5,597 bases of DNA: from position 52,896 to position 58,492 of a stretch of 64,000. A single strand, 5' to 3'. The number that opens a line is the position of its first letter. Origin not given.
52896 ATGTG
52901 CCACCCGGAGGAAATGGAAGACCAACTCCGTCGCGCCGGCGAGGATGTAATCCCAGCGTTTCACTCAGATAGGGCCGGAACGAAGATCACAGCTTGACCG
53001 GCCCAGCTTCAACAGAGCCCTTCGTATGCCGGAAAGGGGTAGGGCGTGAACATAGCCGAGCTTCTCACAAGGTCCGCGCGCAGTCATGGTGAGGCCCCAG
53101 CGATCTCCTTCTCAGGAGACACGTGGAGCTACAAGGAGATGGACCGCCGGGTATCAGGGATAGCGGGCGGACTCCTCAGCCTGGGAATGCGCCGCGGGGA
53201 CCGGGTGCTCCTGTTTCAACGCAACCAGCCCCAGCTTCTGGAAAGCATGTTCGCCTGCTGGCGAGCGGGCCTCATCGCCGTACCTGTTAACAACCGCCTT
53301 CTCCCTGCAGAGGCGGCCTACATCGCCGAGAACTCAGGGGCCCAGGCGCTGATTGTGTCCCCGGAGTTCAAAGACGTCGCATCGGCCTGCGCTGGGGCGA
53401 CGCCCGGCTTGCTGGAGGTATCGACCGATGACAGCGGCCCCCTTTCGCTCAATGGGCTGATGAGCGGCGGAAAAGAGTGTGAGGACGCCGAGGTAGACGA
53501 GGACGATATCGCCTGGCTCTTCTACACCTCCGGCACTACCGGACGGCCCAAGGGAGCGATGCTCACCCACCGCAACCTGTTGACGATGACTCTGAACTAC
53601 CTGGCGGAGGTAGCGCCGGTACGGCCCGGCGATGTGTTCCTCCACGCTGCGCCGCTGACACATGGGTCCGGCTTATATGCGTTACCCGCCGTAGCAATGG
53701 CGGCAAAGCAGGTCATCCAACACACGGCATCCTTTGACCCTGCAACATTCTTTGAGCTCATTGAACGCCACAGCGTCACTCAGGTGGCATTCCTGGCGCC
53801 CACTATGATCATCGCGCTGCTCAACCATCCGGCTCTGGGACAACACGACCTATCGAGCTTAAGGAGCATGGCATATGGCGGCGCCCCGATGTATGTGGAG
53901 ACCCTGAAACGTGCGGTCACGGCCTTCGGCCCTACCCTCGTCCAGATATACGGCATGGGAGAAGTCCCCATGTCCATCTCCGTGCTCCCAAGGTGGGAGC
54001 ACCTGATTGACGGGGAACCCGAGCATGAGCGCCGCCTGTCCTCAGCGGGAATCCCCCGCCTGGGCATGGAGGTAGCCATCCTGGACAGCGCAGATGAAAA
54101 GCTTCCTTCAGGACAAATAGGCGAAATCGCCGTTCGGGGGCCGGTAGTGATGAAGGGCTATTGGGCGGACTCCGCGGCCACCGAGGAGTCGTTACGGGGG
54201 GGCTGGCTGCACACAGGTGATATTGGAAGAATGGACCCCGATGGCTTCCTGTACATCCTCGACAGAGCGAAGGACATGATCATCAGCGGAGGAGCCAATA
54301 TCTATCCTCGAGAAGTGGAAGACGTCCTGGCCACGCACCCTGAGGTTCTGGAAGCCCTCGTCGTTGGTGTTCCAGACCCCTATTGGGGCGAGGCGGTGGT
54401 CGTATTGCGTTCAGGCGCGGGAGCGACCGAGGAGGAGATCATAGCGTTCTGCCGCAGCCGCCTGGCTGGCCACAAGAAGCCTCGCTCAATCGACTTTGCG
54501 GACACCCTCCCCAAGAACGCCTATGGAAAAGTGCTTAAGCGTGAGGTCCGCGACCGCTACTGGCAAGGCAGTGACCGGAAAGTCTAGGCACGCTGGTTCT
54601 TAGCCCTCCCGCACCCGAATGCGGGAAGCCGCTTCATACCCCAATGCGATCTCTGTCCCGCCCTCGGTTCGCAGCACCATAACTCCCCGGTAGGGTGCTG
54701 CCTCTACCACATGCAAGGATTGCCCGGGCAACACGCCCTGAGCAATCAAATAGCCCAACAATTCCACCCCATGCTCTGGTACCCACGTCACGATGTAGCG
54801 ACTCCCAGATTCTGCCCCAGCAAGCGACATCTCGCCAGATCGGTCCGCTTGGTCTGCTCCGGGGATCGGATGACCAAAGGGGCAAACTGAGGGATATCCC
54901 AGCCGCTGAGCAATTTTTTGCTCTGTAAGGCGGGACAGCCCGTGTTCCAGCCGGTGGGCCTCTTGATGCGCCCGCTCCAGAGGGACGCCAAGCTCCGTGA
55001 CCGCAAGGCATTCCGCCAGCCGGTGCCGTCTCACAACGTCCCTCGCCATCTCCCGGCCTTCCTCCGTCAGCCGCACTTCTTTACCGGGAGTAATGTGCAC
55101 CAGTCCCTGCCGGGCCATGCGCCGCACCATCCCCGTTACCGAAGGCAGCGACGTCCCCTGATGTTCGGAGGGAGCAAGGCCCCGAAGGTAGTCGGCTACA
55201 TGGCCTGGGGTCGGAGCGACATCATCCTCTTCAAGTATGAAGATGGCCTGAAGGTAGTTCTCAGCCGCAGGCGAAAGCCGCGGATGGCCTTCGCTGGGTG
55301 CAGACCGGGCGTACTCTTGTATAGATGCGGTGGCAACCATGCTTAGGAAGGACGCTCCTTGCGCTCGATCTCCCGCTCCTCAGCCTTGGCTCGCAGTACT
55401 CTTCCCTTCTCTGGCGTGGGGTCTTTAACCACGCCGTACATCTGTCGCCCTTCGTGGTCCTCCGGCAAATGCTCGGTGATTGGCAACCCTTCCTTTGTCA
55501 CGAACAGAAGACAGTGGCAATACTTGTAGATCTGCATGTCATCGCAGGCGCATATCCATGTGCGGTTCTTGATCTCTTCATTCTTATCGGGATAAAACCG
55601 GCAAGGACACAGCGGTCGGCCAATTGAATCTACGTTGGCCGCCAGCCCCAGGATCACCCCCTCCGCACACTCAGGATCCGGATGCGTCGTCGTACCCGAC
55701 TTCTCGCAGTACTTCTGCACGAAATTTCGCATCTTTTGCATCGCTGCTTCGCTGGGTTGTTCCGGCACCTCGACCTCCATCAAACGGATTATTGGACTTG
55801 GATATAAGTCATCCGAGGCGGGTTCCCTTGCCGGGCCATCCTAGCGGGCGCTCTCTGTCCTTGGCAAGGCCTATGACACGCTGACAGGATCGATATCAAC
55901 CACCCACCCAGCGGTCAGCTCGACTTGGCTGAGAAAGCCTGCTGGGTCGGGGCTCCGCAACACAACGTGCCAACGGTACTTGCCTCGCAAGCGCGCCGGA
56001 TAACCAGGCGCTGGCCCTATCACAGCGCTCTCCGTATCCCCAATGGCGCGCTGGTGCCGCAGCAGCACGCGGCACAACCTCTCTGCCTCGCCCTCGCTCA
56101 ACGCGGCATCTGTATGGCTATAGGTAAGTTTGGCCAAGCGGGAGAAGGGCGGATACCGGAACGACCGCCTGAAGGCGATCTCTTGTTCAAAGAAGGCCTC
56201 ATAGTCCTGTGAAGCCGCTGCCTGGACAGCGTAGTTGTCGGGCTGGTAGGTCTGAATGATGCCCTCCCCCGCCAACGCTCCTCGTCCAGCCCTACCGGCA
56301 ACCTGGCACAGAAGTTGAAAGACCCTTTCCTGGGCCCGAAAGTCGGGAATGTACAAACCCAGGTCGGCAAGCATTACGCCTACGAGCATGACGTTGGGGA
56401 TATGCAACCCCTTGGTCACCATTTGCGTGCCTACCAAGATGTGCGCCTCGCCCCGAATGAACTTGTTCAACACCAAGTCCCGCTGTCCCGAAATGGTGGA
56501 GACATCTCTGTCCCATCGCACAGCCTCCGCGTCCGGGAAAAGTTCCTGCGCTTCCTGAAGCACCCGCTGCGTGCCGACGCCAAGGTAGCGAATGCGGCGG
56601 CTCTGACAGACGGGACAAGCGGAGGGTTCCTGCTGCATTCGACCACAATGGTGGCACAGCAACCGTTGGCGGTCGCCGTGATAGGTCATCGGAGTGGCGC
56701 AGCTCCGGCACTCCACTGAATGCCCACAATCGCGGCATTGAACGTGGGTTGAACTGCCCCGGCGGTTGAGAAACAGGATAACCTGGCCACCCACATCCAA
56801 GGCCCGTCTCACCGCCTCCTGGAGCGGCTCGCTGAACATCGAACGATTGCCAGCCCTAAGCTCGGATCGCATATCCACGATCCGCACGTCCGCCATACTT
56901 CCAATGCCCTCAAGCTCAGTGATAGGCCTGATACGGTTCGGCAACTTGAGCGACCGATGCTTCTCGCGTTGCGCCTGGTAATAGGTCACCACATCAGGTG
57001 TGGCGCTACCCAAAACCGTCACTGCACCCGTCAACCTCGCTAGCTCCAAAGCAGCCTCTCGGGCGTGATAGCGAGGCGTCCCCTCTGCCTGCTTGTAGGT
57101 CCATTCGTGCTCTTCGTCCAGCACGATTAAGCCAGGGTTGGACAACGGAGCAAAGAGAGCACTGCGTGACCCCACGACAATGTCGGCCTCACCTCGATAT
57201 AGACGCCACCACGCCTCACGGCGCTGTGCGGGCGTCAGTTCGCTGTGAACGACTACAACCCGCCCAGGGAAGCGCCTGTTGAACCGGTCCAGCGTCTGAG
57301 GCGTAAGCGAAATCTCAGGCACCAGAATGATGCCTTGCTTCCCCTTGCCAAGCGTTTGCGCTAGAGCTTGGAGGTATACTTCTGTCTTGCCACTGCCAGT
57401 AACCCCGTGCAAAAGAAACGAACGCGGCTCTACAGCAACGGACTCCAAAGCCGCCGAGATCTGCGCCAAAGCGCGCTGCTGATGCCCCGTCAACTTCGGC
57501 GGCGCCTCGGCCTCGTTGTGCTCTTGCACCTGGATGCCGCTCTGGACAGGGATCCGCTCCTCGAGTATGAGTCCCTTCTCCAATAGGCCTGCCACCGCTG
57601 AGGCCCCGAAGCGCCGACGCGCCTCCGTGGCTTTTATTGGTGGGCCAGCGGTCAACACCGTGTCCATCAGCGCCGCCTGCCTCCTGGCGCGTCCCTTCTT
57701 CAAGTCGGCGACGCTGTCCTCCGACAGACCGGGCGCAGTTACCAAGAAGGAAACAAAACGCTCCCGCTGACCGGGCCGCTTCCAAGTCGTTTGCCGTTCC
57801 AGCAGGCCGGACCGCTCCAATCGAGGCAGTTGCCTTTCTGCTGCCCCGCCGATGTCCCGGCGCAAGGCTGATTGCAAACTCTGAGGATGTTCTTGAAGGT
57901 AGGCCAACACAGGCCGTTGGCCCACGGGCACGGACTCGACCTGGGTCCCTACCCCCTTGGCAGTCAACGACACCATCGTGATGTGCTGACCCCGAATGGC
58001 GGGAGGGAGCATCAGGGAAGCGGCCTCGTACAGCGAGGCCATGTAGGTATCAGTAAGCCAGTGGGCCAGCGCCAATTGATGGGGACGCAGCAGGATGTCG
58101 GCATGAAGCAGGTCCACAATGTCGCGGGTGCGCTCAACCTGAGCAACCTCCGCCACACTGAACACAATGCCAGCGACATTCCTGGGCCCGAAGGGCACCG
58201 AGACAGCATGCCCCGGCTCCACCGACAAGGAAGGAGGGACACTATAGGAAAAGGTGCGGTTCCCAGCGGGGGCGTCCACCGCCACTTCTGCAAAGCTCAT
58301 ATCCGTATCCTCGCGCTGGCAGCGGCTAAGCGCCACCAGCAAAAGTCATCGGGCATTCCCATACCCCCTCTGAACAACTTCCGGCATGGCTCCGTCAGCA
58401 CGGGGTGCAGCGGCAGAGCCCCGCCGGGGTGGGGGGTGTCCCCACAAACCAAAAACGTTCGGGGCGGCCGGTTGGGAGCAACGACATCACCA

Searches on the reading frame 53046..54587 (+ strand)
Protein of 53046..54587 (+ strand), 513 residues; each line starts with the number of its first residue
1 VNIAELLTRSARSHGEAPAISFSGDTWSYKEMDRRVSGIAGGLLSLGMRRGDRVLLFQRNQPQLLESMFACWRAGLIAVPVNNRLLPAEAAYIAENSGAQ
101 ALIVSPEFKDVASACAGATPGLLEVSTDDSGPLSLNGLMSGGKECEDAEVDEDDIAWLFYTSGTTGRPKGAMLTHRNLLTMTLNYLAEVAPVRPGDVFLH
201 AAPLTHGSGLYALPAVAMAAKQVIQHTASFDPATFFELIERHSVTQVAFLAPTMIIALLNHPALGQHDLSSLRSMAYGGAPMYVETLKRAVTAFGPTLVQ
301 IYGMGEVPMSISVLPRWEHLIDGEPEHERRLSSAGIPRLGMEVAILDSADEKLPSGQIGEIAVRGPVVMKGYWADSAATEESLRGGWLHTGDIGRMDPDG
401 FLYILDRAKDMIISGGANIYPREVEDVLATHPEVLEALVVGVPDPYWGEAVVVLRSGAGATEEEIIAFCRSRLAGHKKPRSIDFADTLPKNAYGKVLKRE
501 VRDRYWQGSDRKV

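Call 14: search_protein_families(library=pfam, proteins=[window:53046-54587:+], max_evalue=1)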
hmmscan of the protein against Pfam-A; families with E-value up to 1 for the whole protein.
window:53046-54587:+ (513 aa): 3 families
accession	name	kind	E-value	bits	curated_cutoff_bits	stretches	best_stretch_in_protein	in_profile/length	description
PF00501.34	AMP-binding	-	2.6e-89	300.2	29.9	1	8-373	2-384/384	AMP-binding enzyme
PF13193.12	AMP-binding_C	-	4.1e-18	66.5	24.5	1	423-495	1-76/76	AMP-binding enzyme C-terminal domain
PF23562.2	AMP-binding_C_3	-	0.15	12.9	20.8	1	412-466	5-60/124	AMP-binding enzyme C-terminal domain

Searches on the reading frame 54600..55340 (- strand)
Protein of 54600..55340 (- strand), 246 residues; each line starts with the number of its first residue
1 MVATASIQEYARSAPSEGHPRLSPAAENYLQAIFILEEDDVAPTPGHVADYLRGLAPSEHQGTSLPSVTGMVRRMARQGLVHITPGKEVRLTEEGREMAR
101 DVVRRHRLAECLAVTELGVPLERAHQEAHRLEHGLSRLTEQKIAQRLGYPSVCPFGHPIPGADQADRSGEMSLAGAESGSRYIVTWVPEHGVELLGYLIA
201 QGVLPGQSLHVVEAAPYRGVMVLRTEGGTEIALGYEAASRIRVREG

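Call 14: search_protein_families(library=pfam, proteins=[window:54600-55340:-], max_evalue=1)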
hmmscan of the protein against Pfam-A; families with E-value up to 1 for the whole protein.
window:54600-55340:- (246 aa): 7 families
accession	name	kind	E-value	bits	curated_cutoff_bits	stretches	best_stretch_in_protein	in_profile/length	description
PF02742.21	Fe_dep_repr_C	-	1.2e-25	89.7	27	1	92-160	1-69/70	Iron dependent repressor, metal binding and dimerisation domain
PF04023.20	FeoA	-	2.6e-15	56.7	23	1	171-244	1-73/74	FeoA domain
PF01325.25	Fe_dep_repress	-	5.2e-10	39.8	26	1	22-87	2-58/60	Iron dependent repressor, N-terminal DNA binding domain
PF00300.27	His_Phos_1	-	0.07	13.2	21.7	1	85-136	19-68/194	Histidine phosphatase superfamily (branch 1)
PF13545.12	HTH_Crp_2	-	0.16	12.4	27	1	60-92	31-62/70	Crp-like helix-turn-helix domain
PF01047.28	MarR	-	0.21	11.9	24.6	1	62-82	28-48/59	MarR family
PF20008.5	DUF6429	-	0.23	11.6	31.6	1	74-106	34-68/71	Domain of unknown function (DUF6429)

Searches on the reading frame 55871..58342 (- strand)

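Call 14: search_protein_families(library=pfam, proteins=[window:55871-58342:-], max_evalue=1)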
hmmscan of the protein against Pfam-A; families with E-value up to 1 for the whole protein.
window:55871-58342:- (823 aa): 10 families
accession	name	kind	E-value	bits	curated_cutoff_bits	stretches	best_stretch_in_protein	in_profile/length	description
PF17764.6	PriA_3primeBD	-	2.8e-22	78.8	22.7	1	19-113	1-96/96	3'DNA-binding domain (3'BD)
PF00270.35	DEAD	-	4.7e-20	72.4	26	1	292-450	8-161/167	DEAD/DEAH box helicase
PF04851.21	ResIII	-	1.4e-14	54.8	22.5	1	283-449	3-162/164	Type III restriction enzyme, res subunit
PF18074.6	PriA_C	-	2.4e-10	41.5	26.9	1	732-819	1-95/95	Primosomal protein N C-terminal domain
PF00271.37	Helicase_C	-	6.5e-10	39.7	23.5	2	617-687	50-108/110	Helicase conserved C-terminal domain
PF18319.7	Zn_ribbon_PriA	-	4.4e-07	30.2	26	1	545-568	1-24/27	PriA DNA helicase Cys-rich region (CRR) domain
PF13191.12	AAA_16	-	0.00065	20.7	32.6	1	290-338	7-55/167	AAA ATPase domain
PF25199.1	nSTAND_NTPase5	-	0.065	13.5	34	1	298-365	31-101/145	Novel STAND NTPase 5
PF00437.27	T2SSE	-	0.15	11.1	24.9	1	292-341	131-176/370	Type II/IV secretion system protein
PF05495.17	zf-CHY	-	0.23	12.3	31.3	1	532-583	8-65/68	CHY zinc finger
